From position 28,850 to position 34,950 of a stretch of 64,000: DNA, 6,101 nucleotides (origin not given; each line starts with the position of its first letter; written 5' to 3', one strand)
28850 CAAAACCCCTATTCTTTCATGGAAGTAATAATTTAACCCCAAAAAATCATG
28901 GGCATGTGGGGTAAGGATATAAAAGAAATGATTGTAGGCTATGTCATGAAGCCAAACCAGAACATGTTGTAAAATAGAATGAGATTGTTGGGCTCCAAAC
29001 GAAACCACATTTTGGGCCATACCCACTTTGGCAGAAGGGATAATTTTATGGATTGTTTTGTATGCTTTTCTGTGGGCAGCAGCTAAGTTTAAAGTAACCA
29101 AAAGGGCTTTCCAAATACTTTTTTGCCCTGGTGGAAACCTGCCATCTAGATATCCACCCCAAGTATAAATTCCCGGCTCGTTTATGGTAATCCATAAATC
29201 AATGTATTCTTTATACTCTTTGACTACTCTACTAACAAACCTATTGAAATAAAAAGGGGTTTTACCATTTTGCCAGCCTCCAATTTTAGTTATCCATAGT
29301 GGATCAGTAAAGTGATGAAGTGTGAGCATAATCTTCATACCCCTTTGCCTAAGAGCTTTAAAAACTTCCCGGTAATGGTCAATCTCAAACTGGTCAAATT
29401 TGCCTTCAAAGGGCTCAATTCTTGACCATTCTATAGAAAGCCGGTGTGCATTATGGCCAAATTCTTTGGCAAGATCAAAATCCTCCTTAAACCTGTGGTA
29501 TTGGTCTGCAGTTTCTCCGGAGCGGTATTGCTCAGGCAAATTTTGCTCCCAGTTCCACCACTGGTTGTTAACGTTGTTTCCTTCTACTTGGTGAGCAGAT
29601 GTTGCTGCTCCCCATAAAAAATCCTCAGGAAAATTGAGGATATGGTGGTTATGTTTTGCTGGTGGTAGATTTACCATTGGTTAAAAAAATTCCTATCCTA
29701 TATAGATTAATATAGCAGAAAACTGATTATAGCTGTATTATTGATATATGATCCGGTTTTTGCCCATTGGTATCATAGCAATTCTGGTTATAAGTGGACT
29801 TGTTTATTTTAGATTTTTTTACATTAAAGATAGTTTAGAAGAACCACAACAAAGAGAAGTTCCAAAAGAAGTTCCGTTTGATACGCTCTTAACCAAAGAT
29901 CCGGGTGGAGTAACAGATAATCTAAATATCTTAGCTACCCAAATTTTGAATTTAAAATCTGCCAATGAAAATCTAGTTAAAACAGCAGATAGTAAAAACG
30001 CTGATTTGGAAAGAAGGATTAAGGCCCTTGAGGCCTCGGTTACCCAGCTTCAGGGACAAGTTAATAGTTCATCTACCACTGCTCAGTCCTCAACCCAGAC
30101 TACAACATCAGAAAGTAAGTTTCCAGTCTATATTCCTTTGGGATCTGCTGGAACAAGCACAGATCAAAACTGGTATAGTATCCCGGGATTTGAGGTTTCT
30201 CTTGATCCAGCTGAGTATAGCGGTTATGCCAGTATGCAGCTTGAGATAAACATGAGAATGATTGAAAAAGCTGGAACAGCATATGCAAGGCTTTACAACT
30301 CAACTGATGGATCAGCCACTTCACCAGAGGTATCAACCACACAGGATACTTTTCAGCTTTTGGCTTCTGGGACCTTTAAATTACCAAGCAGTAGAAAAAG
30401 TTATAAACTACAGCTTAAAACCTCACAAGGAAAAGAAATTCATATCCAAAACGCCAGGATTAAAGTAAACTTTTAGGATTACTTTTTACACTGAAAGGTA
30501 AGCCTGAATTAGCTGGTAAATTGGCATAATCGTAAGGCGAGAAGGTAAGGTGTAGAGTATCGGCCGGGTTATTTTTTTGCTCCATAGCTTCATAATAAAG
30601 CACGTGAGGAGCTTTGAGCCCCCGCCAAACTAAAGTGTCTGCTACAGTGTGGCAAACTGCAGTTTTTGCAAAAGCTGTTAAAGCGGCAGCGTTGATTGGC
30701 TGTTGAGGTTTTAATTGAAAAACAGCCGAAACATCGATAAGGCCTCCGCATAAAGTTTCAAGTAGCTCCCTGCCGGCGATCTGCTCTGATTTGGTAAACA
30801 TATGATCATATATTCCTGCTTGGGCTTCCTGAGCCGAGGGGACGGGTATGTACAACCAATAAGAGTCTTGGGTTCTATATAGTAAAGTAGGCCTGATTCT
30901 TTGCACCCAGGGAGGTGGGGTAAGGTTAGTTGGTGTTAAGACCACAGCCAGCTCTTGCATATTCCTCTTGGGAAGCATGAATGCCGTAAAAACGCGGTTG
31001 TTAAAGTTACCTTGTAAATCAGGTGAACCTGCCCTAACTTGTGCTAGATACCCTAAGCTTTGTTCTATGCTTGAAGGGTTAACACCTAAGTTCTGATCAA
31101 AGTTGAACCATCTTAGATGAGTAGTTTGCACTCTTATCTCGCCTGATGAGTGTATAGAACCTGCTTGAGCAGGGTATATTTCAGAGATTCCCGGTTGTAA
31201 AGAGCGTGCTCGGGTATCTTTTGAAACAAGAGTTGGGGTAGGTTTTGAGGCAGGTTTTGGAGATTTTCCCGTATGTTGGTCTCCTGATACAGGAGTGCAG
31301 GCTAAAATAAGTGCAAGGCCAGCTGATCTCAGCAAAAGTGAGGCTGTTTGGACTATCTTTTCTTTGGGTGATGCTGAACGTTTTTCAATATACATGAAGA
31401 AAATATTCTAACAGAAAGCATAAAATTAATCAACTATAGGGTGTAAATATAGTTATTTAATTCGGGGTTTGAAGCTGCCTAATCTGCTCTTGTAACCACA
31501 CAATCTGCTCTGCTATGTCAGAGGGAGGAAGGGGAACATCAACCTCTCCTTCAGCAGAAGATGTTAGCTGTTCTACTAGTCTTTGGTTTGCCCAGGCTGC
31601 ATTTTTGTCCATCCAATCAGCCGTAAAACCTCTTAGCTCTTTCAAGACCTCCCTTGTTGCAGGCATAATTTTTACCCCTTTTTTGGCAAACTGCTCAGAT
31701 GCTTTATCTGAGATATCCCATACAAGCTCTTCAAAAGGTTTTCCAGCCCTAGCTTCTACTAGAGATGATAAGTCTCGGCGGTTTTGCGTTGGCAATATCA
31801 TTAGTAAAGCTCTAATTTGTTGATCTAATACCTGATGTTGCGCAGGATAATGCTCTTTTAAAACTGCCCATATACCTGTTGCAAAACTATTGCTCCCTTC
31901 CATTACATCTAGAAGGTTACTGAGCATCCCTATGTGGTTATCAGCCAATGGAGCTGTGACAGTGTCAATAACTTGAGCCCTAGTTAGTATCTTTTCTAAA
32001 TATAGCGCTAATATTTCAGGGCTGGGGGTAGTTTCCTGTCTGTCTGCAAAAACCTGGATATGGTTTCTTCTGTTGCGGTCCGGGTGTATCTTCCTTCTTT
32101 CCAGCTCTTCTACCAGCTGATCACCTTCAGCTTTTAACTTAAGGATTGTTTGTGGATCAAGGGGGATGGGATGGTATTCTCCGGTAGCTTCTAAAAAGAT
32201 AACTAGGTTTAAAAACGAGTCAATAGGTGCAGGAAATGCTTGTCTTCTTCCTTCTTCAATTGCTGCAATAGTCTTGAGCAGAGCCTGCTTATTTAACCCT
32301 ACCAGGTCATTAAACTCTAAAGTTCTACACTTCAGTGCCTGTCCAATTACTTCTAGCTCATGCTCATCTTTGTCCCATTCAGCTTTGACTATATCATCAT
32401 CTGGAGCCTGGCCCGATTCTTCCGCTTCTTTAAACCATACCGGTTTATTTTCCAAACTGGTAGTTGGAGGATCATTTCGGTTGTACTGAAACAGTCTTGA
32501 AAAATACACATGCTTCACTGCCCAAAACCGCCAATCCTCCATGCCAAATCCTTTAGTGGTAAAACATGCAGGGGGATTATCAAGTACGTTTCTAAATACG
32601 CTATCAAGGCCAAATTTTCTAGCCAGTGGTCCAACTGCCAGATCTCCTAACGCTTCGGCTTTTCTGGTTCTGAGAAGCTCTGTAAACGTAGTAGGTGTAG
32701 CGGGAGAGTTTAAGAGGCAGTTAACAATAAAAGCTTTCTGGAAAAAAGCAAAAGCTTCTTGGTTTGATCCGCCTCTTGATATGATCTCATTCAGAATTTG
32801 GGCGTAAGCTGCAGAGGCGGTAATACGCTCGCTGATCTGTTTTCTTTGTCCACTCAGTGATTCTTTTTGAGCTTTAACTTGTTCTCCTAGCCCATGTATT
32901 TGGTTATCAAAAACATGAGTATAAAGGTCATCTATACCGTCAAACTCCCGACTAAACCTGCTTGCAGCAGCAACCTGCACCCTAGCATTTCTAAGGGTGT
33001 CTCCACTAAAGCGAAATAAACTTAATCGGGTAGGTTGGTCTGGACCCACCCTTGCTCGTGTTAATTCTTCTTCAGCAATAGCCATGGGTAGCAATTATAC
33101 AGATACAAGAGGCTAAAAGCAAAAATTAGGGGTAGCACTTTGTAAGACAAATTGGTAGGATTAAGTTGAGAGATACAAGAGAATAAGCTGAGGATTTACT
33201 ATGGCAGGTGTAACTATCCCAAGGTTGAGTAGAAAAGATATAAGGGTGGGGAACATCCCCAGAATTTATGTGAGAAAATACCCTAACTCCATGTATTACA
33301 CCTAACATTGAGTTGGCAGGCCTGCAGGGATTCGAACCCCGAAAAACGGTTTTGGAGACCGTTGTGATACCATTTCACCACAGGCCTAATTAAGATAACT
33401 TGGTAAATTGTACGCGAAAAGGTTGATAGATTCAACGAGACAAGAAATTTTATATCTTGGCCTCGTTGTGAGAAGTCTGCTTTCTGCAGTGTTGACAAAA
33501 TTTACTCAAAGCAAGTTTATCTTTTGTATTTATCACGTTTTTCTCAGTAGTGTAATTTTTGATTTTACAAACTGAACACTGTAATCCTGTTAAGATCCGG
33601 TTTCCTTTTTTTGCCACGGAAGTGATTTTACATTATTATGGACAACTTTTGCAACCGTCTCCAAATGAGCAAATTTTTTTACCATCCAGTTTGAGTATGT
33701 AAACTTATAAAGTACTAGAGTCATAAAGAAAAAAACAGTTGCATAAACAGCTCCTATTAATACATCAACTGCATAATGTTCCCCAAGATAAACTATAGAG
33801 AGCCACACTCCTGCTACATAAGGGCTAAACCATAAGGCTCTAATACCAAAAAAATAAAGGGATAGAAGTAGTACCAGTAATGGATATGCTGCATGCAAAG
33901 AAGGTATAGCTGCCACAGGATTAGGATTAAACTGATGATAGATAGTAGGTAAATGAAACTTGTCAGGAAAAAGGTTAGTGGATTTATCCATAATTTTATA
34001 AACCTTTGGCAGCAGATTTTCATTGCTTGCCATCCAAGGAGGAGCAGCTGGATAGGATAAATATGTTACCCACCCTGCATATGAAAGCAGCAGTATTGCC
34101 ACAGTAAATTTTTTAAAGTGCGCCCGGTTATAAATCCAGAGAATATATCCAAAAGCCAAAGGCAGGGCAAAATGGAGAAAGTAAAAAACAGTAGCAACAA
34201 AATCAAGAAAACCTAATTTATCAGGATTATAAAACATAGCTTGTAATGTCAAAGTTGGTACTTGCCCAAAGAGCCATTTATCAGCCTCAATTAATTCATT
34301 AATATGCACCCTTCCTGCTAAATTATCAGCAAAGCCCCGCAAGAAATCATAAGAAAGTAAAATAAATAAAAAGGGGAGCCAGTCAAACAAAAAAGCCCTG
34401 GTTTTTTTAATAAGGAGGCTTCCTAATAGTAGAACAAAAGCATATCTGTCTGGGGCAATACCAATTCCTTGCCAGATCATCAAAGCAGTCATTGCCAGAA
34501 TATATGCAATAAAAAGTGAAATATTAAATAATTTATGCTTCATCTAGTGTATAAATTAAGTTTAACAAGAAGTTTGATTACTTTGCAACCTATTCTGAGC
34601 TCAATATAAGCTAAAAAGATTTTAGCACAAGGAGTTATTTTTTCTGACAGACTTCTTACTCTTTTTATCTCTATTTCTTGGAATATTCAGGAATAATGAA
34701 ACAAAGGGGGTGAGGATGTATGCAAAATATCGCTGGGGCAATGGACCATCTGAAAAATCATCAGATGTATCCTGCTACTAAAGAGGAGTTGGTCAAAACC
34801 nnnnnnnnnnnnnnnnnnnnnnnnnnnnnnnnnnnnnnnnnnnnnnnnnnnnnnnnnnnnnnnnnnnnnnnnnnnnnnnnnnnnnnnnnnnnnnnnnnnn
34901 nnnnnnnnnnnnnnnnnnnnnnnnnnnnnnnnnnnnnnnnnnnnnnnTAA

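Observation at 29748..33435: GC-elevated block of unknown genes next to tRNA-Trp: candidate horizontally acquired cassette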

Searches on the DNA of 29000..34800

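Call 110: search_rna_families(source=window, start=29000, end=34800, threshold=evalue, max_evalue=0.1)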
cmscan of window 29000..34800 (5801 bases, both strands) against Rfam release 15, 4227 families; matches with E-value up to 0.1: 2.
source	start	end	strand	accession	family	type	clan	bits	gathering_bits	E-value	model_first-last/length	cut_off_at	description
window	33317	33387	-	RF00005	tRNA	Gene; tRNA;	CL00001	65.7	29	4.3e-13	1-71/71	no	tRNA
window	33318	33387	-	RF01684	mascRNA-menRNA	Gene;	-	26.5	42.5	0.037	1-56/56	no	MALAT1-associated small cytoplasmic RNA/MEN beta RNA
